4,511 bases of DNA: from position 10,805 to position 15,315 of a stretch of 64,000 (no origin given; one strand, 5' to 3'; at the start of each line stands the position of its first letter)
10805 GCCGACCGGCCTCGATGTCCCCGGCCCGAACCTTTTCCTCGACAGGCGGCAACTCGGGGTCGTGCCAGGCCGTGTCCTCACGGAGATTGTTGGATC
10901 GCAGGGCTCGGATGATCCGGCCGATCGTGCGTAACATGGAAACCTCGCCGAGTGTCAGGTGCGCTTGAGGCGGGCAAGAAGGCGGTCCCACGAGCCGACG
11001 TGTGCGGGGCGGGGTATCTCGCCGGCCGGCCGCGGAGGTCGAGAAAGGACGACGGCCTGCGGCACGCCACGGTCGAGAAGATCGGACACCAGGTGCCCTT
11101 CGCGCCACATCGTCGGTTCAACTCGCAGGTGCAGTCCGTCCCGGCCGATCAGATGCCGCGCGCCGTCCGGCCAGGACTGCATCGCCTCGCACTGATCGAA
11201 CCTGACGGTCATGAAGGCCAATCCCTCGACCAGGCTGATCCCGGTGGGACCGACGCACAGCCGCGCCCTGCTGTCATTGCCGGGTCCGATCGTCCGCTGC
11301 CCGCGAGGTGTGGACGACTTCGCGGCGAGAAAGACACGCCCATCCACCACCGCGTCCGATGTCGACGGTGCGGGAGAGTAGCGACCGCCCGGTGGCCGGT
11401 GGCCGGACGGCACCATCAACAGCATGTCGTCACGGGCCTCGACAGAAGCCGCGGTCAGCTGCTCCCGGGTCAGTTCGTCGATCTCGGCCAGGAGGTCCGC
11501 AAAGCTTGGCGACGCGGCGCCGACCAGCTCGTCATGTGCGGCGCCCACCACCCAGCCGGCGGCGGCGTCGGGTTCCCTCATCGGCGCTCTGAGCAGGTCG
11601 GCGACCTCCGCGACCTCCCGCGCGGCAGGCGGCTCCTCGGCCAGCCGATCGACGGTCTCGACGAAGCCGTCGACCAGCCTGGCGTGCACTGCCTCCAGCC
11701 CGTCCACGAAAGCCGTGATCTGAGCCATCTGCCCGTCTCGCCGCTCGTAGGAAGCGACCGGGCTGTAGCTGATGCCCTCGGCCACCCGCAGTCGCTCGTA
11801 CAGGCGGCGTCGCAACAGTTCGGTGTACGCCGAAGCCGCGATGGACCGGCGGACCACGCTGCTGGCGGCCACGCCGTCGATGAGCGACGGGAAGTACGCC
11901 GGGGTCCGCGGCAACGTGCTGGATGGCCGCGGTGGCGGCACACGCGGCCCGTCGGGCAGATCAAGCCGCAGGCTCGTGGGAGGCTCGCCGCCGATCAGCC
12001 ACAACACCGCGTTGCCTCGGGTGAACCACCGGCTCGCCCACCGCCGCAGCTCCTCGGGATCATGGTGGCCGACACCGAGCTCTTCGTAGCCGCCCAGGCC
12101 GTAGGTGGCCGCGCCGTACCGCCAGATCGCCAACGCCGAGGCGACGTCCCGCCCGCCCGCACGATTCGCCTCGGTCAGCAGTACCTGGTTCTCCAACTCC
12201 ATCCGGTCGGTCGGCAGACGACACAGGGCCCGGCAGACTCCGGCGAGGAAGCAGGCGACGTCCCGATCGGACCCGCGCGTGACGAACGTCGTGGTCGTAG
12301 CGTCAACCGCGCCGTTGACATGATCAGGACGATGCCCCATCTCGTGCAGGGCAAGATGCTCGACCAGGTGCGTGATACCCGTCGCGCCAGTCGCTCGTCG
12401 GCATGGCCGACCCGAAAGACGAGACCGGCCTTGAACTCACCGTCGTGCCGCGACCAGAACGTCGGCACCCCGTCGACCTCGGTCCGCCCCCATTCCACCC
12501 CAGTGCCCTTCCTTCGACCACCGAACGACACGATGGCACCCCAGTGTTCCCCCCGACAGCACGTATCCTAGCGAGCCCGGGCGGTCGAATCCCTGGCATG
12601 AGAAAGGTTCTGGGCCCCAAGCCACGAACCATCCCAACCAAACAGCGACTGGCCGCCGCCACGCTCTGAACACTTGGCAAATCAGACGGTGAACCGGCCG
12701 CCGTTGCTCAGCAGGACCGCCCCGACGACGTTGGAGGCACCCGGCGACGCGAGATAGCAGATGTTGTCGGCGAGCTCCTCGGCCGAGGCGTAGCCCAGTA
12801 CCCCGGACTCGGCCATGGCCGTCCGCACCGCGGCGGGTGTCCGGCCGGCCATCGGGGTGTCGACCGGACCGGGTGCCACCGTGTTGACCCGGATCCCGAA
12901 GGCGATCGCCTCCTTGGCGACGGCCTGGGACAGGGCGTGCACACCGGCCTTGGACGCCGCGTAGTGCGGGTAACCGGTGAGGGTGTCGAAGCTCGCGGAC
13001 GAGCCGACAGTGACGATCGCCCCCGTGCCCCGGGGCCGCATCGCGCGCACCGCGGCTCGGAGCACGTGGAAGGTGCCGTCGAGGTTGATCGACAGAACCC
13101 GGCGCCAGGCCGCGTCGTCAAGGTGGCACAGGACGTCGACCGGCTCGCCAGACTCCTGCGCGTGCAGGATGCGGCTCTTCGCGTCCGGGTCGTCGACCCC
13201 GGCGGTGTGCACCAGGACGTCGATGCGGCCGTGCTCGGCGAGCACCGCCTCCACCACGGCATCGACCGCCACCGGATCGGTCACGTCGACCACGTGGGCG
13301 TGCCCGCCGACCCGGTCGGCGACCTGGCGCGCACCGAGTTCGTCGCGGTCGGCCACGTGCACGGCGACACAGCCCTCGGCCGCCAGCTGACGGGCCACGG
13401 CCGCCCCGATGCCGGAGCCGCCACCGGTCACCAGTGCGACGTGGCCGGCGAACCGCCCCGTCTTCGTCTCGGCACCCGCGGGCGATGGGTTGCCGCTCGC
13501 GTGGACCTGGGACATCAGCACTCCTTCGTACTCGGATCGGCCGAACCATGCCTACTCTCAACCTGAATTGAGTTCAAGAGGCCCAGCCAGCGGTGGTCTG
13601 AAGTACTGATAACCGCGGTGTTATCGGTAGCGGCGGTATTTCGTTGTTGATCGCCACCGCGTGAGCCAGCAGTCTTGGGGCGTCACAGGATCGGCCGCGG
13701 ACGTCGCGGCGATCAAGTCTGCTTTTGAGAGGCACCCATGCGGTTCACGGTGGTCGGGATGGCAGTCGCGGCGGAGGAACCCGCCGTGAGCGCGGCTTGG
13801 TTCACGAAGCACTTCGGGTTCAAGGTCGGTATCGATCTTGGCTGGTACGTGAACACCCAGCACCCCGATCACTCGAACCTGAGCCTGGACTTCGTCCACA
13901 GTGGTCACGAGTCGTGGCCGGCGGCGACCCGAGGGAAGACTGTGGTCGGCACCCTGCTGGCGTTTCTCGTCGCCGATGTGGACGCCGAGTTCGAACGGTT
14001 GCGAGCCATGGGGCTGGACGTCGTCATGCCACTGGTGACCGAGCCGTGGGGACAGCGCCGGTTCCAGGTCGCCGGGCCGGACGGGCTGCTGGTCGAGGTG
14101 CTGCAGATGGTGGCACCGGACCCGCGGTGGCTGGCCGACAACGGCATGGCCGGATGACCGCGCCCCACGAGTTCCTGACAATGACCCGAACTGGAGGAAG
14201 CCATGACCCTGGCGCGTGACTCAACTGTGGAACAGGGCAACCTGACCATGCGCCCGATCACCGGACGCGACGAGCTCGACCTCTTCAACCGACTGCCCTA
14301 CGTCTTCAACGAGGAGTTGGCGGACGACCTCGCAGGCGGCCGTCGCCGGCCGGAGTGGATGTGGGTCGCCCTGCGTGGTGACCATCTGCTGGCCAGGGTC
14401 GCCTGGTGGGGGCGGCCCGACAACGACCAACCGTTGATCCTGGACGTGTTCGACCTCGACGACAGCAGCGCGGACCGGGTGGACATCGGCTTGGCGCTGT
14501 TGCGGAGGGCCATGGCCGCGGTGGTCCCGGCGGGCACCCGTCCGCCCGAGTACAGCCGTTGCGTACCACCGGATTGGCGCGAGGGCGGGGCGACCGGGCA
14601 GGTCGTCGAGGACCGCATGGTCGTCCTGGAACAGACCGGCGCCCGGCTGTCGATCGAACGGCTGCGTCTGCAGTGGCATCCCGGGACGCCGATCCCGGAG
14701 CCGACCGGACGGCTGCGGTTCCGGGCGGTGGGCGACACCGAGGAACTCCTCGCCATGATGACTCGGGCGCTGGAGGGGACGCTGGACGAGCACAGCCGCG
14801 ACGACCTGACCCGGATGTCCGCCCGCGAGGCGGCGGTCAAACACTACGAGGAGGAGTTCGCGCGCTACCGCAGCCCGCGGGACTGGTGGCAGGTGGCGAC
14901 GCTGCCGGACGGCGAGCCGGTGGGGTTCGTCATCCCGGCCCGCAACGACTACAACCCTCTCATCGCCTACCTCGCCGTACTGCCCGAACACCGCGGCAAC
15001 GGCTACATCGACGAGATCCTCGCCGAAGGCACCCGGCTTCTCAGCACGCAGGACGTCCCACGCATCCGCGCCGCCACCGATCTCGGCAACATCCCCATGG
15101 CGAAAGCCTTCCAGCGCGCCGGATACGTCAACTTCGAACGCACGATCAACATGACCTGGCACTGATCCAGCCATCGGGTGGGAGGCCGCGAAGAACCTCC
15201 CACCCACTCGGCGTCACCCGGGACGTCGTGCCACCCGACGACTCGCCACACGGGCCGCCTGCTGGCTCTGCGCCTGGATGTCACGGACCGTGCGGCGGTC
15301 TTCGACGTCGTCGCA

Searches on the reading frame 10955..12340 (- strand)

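Call 58: search_protein_families(library=pfam, proteins=[window:10955-12340:-], max_evalue=0.001)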
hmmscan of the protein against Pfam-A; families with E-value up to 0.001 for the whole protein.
window:10955-12340:- (461 aa): 1 family
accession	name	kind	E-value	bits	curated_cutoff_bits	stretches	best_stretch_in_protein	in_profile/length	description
PF05193.26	Peptidase_M16_C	-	2.7e-05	24.6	23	0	95-247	4-178/181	Peptidase M16 inactive domain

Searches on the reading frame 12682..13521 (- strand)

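Call 58: search_protein_families(library=pfam, proteins=[window:12682-13521:-], max_evalue=0.001)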
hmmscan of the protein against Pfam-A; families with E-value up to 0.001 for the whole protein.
window:12682-13521:- (279 aa): 6 families
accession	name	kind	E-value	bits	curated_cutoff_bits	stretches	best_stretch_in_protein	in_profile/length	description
PF00106.31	adh_short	-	1.3e-47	162.3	26.6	1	28-228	2-190/195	short chain dehydrogenase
PF13561.12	adh_short_C2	-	1.2e-46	159.7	27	1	36-275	6-234/236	Enoyl-(Acyl carrier protein) reductase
PF01370.27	Epimerase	-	1.1e-07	32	20.9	1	29-115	1-80/240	NAD dependent epimerase/dehydratase family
PF08659.16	KR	-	4.4e-07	30.4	22.6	1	29-204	3-166/180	KR domain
PF03435.24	Sacchrp_dh_NADP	-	0.00015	22.6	25.1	1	32-107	4-76/129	Saccharopine dehydrogenase NADP binding domain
PF01488.26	Shikimate_DH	-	0.00034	21.1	24.3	1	17-96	3-86/138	Shikimate / quinate 5-dehydrogenase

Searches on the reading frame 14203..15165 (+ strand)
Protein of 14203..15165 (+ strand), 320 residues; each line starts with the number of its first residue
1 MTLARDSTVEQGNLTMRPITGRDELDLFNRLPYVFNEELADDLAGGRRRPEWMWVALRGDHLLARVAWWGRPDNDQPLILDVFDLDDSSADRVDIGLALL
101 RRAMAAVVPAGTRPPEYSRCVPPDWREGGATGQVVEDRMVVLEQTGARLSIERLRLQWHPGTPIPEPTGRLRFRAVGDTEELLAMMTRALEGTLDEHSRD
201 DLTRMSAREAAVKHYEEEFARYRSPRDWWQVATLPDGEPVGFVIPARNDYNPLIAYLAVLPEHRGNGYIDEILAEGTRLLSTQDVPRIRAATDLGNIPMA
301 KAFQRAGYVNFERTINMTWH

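Call 58: search_protein_families(library=pfam, proteins=[window:14203-15165:+], max_evalue=0.001)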
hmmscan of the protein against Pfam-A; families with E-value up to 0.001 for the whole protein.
window:14203-15165:+ (320 aa): 3 families
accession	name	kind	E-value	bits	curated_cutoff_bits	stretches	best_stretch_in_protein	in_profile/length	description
PF13302.13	Acetyltransf_3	-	4.6e-08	34.3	25.4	1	170-308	1-137/138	Acetyltransferase (GNAT) domain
PF00583.31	Acetyltransf_1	-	2.2e-07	31.6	20.7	1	217-308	25-116/116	Acetyltransferase (GNAT) family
PF13508.13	Acetyltransf_7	-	0.00032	21.5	27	0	236-277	11-54/84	Acetyltransferase (GNAT) domain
